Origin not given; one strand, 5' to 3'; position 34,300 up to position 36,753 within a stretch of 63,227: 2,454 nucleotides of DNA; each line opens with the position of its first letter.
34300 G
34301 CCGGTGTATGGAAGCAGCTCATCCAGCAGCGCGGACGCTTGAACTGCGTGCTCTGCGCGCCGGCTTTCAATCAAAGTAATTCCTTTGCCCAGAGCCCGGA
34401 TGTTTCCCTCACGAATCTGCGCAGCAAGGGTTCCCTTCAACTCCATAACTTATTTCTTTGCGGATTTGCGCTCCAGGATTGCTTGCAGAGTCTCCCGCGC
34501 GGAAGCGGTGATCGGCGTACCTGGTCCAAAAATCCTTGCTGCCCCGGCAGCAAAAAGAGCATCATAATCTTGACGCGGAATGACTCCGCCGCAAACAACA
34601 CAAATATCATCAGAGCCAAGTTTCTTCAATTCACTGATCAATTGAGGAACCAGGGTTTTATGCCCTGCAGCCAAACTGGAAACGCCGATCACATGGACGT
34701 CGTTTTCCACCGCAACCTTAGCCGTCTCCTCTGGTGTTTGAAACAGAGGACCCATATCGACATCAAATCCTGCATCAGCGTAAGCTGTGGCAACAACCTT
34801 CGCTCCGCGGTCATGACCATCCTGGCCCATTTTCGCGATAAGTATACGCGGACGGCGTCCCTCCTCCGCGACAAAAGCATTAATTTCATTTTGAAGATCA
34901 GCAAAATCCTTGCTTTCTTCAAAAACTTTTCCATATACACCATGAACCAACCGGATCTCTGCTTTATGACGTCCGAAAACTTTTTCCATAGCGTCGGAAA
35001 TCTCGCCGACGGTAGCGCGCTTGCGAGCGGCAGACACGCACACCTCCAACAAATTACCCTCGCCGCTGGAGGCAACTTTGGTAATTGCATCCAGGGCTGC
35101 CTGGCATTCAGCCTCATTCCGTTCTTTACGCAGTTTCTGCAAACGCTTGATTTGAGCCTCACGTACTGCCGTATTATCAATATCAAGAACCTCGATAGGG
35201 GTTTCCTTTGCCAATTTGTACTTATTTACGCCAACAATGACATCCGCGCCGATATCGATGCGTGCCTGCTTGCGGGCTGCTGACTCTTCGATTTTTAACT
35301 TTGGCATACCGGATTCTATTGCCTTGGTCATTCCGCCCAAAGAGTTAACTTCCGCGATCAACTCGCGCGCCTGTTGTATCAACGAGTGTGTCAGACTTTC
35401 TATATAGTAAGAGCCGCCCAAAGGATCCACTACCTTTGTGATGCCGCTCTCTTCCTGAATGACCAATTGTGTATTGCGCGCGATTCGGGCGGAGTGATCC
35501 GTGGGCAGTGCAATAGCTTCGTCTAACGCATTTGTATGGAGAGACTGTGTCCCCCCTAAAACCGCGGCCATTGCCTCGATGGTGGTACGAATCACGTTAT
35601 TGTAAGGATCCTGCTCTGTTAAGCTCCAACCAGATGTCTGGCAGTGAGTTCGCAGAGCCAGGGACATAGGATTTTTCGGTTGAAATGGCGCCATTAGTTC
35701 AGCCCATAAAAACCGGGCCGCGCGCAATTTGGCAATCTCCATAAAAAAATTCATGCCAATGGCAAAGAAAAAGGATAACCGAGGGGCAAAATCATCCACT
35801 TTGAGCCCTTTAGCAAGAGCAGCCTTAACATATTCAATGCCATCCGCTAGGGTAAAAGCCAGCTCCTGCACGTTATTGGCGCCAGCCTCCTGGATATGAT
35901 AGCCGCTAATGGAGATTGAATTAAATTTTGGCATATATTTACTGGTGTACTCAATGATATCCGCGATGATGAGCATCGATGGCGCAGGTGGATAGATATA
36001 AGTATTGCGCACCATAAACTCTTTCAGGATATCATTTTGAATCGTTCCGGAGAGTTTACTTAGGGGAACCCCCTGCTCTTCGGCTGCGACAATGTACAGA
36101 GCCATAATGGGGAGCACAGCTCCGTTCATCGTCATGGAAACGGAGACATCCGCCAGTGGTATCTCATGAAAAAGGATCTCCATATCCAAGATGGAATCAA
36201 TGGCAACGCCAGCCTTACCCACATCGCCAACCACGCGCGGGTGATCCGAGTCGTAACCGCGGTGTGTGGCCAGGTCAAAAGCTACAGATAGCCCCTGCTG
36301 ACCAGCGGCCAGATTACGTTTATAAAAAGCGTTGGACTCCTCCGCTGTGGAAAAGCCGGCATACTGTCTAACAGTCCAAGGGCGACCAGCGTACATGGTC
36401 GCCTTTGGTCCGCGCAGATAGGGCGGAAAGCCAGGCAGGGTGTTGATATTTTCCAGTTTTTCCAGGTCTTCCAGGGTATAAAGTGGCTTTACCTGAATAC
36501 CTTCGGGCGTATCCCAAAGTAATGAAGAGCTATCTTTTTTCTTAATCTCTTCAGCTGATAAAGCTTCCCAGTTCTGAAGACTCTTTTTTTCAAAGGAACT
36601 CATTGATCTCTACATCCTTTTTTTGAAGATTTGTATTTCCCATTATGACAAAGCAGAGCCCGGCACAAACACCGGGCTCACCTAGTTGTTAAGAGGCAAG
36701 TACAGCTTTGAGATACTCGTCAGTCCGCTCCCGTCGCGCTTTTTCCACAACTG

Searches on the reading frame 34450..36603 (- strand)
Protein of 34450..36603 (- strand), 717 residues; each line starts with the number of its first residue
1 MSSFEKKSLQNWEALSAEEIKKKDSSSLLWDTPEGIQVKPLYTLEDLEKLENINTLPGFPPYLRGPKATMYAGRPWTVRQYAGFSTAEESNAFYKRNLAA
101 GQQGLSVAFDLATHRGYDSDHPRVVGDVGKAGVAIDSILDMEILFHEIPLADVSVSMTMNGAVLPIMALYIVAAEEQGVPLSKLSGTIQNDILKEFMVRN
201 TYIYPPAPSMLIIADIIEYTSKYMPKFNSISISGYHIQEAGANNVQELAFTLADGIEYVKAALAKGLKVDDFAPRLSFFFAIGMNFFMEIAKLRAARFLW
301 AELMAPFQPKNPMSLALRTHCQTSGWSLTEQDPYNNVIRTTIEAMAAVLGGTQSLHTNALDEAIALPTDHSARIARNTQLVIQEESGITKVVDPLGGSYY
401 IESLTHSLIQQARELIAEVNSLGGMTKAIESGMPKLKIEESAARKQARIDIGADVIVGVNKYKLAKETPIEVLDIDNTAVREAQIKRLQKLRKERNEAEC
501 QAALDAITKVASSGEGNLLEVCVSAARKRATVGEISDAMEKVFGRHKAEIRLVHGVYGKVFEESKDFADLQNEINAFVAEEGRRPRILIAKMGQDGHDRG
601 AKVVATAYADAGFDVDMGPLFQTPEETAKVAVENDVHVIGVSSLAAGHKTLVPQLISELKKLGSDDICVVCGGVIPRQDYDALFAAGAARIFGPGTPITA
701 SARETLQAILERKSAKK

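Call 43: search_protein_families(library=pfam, proteins=[window:34450-36603:-], max_evalue=0.001)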
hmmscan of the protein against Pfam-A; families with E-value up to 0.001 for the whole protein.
window:34450-36603:- (717 aa): 2 families
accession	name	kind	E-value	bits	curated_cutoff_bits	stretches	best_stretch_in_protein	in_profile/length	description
PF01642.28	MM_CoA_mutase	-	5.6e-240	797.7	22.1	1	32-544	2-512/512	Methylmalonyl-CoA mutase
PF02310.24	B12-binding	-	9.8e-20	71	32.1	1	586-697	2-115/121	B12 binding domain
